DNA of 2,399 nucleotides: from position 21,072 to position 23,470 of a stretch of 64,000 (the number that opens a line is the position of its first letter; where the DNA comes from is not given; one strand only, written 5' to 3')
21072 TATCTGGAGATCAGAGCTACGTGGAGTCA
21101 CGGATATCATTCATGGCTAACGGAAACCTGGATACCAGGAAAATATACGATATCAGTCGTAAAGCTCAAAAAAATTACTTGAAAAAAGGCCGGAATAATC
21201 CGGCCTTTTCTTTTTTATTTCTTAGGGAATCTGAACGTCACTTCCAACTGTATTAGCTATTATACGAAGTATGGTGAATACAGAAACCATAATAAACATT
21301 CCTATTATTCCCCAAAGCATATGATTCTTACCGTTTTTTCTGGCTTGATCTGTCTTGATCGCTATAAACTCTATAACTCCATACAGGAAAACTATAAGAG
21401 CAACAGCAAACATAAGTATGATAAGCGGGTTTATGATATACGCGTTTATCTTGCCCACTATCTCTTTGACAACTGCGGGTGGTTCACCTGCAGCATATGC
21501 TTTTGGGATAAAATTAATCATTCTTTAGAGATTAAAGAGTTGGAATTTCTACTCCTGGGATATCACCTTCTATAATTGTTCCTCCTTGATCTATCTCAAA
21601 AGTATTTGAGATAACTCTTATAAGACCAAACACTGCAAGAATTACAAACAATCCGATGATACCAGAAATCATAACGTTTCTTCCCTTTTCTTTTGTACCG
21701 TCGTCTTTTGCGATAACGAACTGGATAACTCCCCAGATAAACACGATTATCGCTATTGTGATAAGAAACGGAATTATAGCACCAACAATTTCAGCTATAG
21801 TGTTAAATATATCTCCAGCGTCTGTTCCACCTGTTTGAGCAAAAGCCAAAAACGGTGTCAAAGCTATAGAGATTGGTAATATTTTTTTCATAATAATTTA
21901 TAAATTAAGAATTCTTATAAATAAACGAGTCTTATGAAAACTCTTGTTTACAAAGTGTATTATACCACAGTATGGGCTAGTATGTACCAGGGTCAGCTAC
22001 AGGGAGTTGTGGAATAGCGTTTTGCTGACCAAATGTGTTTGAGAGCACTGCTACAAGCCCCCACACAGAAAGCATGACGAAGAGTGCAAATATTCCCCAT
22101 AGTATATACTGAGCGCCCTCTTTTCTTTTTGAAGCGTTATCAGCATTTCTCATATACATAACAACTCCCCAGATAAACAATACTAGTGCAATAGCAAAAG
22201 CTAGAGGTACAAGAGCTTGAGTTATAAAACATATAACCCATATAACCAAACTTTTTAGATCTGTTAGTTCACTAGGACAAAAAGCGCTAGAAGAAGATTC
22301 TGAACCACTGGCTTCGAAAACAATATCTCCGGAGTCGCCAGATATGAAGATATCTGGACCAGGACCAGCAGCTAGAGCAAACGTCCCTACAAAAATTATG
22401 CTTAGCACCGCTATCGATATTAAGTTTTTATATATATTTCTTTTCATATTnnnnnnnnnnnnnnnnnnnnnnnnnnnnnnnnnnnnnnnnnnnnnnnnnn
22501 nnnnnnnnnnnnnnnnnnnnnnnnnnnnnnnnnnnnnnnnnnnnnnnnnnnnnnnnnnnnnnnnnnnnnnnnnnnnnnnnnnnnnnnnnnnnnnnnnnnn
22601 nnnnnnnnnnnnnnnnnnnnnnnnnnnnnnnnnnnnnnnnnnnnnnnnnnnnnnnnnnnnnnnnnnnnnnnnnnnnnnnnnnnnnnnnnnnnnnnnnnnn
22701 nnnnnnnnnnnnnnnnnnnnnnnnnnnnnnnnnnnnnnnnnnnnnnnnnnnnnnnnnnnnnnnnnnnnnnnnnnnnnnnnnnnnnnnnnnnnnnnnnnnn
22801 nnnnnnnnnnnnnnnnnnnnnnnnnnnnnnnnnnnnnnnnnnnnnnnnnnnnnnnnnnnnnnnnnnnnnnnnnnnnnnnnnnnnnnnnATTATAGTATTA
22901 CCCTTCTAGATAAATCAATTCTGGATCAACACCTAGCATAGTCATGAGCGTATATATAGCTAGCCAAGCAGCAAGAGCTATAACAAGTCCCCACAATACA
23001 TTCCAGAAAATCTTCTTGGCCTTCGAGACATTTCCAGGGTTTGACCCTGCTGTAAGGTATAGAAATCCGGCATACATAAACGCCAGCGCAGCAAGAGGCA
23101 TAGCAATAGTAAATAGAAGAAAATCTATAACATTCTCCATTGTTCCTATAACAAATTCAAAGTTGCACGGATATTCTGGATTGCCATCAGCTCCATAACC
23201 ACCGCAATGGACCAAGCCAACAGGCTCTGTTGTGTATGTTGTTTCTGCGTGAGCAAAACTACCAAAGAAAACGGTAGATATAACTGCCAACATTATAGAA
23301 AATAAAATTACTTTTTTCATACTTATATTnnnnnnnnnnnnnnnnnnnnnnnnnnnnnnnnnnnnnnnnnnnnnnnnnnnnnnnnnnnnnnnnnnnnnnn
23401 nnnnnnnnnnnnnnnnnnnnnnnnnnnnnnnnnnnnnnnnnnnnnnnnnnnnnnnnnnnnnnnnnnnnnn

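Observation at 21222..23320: Tandem array of five paralogous T4SS-pilin-like (TrbC/VirB2-type) mini-proteins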

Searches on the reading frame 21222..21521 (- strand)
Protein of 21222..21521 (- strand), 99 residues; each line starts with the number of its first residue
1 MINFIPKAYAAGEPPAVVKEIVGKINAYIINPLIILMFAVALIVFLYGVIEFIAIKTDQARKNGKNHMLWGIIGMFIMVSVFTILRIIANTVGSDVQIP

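Call 3: search_protein_families(library=pfam, proteins=[window:21222-21521:-], max_evalue=1)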
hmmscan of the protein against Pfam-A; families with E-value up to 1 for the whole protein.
window:21222-21521:- (99 aa): 4 families
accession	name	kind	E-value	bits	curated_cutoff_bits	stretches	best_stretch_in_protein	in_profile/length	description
PF18895.5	T4SS_pilin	-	1.4e-06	28.8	26.6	1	29-87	12-70/71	Type IV secretion system pilin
PF02960.20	K1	-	0.19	12.3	27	1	16-62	44-89/120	K1 glycoprotein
PF04246.17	RseC_MucC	-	0.35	11.2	24.4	1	34-94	67-120/130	Positive regulator of sigma(E), RseC/MucC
PF12725.13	DUF3810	-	0.8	9.5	28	1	18-85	9-78/311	Protein of unknown function (DUF3810)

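Call 4: search_protein_families(library=ncbifam, proteins=[window:21222-21521:-], max_evalue=1)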
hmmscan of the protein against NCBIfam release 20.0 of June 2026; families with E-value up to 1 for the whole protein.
window:21222-21521:- (99 aa): 3 families
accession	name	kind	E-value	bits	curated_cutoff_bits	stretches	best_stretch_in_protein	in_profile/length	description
NF045849.1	ICE_MMCAP2_0565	equivalog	6.3e-06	25.8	40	1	19-91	7-79/80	Mbov_0395 family pilin-like conjugal transfer protein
TIGR03943.1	TIGR03943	equivalog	0.002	17.5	88.8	1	23-96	3-81/221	TIGR03943 family putative permease subunit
NF045996.1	MAG0920_fam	subfamily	0.58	9.5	43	1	19-88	55-120/232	MAG0920 family protein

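Call 80: search_protein_representatives(alignment_id=A1)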
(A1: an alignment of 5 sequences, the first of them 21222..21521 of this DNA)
Query: 5 sequences, 140 profile positions. Proteins with E-value up to 0.001 (for the whole library): 51467; up to 1e-10: 5942; up to 1e-30: 47. The best 150 are listed.
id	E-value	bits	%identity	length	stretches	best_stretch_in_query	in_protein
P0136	7.4e-53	194.9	-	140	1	1-136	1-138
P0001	3.0e-49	183.2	-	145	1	1-136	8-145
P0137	3.5e-48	179.7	-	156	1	1-131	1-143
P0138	4.1e-47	176.3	-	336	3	66-131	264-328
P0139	4.1e-47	176.3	-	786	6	49-129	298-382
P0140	8.5e-47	175.2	-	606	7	54-123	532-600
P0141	6.9e-46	172.3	-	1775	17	54-125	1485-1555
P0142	3.4e-45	170.0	-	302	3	48-134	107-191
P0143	1.2e-43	165.0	-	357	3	43-130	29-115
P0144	6.9e-41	156.1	-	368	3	48-130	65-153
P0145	2.4e-40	154.3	-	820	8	54-123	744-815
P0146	6.0e-40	153.0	-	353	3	52-133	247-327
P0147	5.2e-38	146.8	-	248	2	57-130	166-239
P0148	1.1e-37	145.8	-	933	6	51-125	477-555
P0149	1.1e-37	145.7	-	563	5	62-126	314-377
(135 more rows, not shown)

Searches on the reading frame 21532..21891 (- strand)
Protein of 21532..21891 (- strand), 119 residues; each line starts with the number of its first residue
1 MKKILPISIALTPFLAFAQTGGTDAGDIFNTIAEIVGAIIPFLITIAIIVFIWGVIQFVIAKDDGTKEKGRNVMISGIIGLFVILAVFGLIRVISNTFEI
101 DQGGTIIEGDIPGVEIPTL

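Call 3: search_protein_families(library=pfam, proteins=[window:21532-21891:-], max_evalue=1)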
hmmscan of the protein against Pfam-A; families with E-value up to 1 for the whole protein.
window:21532-21891:- (119 aa): 13 families
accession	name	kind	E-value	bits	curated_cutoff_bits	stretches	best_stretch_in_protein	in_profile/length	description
PF18895.5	T4SS_pilin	-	3e-07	30.8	26.6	1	28-94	5-71/71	Type IV secretion system pilin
PF13440.11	Polysacc_synt_3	-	0.00069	19.4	23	1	38-107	15-85/293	Polysaccharide biosynthesis protein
PF20535.3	DUF6750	-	0.0046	17.3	27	1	6-85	26-108/128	Family of unknown function (DUF6750)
PF04893.22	Yip1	-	0.01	16.2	28.6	1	7-91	30-113/173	Yip1 domain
PF04789.21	DUF621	-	0.039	13.5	21.3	1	33-103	188-258/306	Protein of unknown function (DUF621)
PF19607.4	DUF6112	-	0.062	13.5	25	1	30-73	14-57/88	Family of unknown function (DUF6112)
PF05987.18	DUF898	-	0.089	12.3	28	1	35-95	185-245/336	Bacterial protein of unknown function (DUF898)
PF04956.18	TrbC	-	0.11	13.2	27.9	1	7-69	19-75/98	TrbC/VIRB2 pilin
PF07895.16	DUF1673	-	0.25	11.7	30.4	1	10-99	67-147/204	Protein of unknown function (DUF1673)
PF20153.4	DUF6535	-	0.27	11.5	23.9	1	35-60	152-176/177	Family of unknown function (DUF6535)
PF19554.4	DUF6077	-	0.35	10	27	1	38-94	4-56/354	Family of unknown function (DUF6077)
PF24284.1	DUF7472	-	0.4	11.3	27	0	45-89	15-60/65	Family of unknown function (DUF7472)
PF20556.3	DUF6768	-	0.96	9.6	27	0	25-63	32-70/123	Family of unknown function (DUF6768)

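Call 4: search_protein_families(library=ncbifam, proteins=[window:21532-21891:-], max_evalue=1)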
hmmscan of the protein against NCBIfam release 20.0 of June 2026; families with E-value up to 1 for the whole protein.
window:21532-21891:- (119 aa): 8 families
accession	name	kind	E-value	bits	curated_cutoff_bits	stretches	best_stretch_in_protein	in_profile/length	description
NF045849.1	ICE_MMCAP2_0565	equivalog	1.8e-05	24.3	40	1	27-97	8-79/80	Mbov_0395 family pilin-like conjugal transfer protein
NF045890.1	conj_pls20_p028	equivalog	0.009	14.9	150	1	26-87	57-109/377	pLS20_p028 family conjugation system transmembrane protein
NF002669.0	PRK02391.1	equivalog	0.025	13.8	341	1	38-109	154-227/298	zinc metalloprotease HtpX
NF041554.1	SA1362_fam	subfamily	0.04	14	42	1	39-67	28-56/70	SA1362 family protein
NF009255.0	PRK12612.1-3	equivalog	0.051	14.3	112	1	34-89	8-60/92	putative monovalent cation/H+ antiporter subunit F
TIGR02908.1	CoxD_Bacillus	equivalog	0.086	12.8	117.85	1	39-90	56-106/110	cytochrome c oxidase subunit IVB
TIGR03943.1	TIGR03943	equivalog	0.094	12.1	88.8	1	38-91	12-71/221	TIGR03943 family putative permease subunit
NF046000.1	MAG1210_fam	subfamily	0.57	8.8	275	1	40-99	66-126/550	MAG1210 family protein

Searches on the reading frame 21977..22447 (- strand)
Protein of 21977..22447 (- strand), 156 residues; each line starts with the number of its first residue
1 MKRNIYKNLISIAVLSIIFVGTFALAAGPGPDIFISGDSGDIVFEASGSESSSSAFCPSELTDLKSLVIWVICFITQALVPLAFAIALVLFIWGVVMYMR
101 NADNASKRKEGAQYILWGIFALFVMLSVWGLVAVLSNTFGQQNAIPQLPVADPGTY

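Call 3: search_protein_families(library=pfam, proteins=[window:21977-22447:-], max_evalue=1)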
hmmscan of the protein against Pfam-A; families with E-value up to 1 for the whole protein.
window:21977-22447:- (156 aa): 9 families
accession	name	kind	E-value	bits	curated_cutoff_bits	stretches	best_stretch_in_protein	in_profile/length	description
PF18895.5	T4SS_pilin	-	2.3e-06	28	26.6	1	75-135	12-71/71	Type IV secretion system pilin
PF03814.21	KdpA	-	0.0013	17.4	22.6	1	72-127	166-221/548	Potassium-transporting ATPase A subunit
PF00520.37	Ion_trans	-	0.01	15.5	25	1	68-142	118-201/241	Ion transport protein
PF05478.16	Prominin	-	0.012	14.2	34.3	1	68-136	418-486/799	Prominin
PF08006.16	HAAS_TM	-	0.019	15.5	28.3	1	84-141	25-78/117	HAAS transmembrane region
PF13721.11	SecD-TM1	-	0.1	13.5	30.5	0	113-145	3-34/103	SecD export protein N-terminal TM region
PF14325.12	DUF4383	-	0.14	12.9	27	1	105-138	65-98/125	Domain of unknown function (DUF4383)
PF10445.14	DUF2456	-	0.19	12.3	25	1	65-134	17-83/95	Protein of unknown function (DUF2456)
PF14110.11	DUF4282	-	0.94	10.6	27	1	74-129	7-64/86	Domain of unknown function (DUF4282)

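Call 4: search_protein_families(library=ncbifam, proteins=[window:21977-22447:-], max_evalue=1)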
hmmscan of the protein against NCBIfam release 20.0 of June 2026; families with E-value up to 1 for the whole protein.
window:21977-22447:- (156 aa): 4 families
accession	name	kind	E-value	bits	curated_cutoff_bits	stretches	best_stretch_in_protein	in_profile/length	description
NF045849.1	ICE_MMCAP2_0565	equivalog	5.8e-05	22.7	40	1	66-137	7-78/80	Mbov_0395 family pilin-like conjugal transfer protein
TIGR02611.1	TIGR02611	hypoth_equivalog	0.0041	16.9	70.6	1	70-135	50-115/121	TIGR02611 family protein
NF005808.0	PRK07668.1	subfamily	0.056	12.9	232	1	84-141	113-168/254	hypothetical protein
TIGR03943.1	TIGR03943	equivalog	0.47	9.8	88.8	1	74-137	8-79/221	TIGR03943 family putative permease subunit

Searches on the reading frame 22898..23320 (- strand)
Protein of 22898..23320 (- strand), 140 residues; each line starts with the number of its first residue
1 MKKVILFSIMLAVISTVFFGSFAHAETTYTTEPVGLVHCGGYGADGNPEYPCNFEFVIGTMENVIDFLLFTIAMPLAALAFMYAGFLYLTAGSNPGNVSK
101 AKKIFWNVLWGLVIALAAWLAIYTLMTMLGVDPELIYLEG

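Call 3: search_protein_families(library=pfam, proteins=[window:22898-23320:-], max_evalue=1)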
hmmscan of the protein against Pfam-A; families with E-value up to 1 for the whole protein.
window:22898-23320:- (140 aa): 4 families
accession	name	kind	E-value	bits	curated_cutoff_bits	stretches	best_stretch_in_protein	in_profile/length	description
PF18895.5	T4SS_pilin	-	1.7e-07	31.6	26.6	1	62-120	9-66/71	Type IV secretion system pilin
PF04956.18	TrbC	-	0.0013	19.3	27.9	1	59-118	39-91/98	TrbC/VIRB2 pilin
PF23396.1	DUF7103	-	0.017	15.6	27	1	68-114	29-75/159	Family of unknown function (DUF7103)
PF13755.11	Sensor_TM1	-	0.39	10.9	26.6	1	72-90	17-35/68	Sensor N-terminal transmembrane domain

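Call 4: search_protein_families(library=ncbifam, proteins=[window:22898-23320:-], max_evalue=1)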
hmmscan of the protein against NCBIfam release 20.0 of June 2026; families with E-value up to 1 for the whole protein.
window:22898-23320:- (140 aa): 2 families
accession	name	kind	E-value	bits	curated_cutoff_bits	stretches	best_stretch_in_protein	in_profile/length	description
NF045849.1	ICE_MMCAP2_0565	equivalog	0.0018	17.9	40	1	71-124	22-75/80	Mbov_0395 family pilin-like conjugal transfer protein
NF053838.1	hit_Bd0108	equivalog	0.23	12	40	1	1-31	1-30/94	predatory lifecycle switch protein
